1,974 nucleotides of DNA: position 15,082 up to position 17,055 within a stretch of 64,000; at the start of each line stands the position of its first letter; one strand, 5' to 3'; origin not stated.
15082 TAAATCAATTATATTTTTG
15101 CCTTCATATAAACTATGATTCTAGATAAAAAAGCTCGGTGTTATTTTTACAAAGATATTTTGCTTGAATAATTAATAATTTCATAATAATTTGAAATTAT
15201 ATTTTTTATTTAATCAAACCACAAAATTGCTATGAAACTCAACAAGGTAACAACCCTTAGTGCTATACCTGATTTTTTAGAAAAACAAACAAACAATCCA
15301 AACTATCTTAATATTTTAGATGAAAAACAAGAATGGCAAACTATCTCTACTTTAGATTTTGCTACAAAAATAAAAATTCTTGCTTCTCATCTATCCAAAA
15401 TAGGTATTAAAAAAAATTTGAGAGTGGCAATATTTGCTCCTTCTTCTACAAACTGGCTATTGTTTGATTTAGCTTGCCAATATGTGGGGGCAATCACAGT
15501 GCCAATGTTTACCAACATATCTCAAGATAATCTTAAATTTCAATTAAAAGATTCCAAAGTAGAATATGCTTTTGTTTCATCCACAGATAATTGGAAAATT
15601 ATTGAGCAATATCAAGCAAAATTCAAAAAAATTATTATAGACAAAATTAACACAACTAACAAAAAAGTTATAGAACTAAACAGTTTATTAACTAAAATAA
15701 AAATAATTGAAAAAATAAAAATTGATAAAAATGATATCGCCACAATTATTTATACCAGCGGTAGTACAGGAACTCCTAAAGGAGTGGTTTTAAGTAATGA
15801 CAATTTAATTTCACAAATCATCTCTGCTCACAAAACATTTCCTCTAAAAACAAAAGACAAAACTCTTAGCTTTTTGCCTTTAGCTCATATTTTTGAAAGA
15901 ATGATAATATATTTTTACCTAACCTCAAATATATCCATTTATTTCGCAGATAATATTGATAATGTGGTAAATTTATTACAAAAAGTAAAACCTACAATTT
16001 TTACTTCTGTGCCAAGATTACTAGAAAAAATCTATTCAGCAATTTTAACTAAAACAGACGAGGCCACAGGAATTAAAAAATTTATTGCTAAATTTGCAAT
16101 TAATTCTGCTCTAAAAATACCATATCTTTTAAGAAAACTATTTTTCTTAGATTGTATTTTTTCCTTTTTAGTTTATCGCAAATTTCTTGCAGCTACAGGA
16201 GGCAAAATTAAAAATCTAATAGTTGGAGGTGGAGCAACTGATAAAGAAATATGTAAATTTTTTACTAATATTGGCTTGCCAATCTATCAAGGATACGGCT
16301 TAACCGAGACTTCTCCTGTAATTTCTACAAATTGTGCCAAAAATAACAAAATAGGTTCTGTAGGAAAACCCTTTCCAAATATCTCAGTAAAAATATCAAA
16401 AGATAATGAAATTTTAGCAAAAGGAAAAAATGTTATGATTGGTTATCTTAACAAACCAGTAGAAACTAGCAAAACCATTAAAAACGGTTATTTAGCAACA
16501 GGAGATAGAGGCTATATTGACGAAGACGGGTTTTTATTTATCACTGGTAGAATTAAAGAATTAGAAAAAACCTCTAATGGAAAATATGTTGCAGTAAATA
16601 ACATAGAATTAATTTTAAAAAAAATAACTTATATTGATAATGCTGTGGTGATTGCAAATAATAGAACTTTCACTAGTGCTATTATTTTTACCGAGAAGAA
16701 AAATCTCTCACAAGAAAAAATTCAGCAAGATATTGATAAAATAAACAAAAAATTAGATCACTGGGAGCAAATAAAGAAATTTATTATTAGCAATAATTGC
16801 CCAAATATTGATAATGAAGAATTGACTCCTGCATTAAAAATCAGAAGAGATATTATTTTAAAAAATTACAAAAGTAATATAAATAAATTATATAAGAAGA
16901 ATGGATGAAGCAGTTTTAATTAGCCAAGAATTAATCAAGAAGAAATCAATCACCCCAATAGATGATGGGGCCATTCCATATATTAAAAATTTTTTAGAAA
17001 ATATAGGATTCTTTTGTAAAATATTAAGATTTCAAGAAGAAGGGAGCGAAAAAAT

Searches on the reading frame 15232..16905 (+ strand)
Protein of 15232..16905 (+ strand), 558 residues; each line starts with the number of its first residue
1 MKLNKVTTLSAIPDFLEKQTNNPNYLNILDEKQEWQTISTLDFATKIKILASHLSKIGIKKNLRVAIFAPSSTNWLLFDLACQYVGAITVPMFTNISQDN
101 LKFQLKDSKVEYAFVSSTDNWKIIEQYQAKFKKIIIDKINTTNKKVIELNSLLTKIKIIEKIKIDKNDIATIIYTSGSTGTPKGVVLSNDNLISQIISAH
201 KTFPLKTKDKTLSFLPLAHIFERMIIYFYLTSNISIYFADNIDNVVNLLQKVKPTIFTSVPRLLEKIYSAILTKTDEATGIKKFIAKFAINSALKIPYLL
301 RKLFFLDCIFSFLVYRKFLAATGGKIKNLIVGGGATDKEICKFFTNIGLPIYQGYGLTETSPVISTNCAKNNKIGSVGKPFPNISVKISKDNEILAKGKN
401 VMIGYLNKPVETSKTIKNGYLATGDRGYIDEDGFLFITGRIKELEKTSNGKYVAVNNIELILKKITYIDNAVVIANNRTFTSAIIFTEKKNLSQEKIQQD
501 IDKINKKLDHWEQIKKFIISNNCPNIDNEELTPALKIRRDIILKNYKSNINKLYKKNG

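Call 17: list_cluster_members(proteins=[P0001, window:15232-16905:+, window:49700-51703:-, window:26905-27417:-, window:27417-28031:-])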
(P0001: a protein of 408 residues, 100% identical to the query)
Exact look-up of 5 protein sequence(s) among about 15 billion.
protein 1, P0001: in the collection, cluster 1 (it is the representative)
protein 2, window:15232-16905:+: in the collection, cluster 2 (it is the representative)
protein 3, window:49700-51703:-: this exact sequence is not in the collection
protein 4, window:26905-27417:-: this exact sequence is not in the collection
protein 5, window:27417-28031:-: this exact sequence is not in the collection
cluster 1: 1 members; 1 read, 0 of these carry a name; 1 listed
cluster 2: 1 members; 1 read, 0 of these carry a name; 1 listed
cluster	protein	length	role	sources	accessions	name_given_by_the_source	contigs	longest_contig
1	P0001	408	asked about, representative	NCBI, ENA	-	-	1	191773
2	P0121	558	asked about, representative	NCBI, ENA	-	-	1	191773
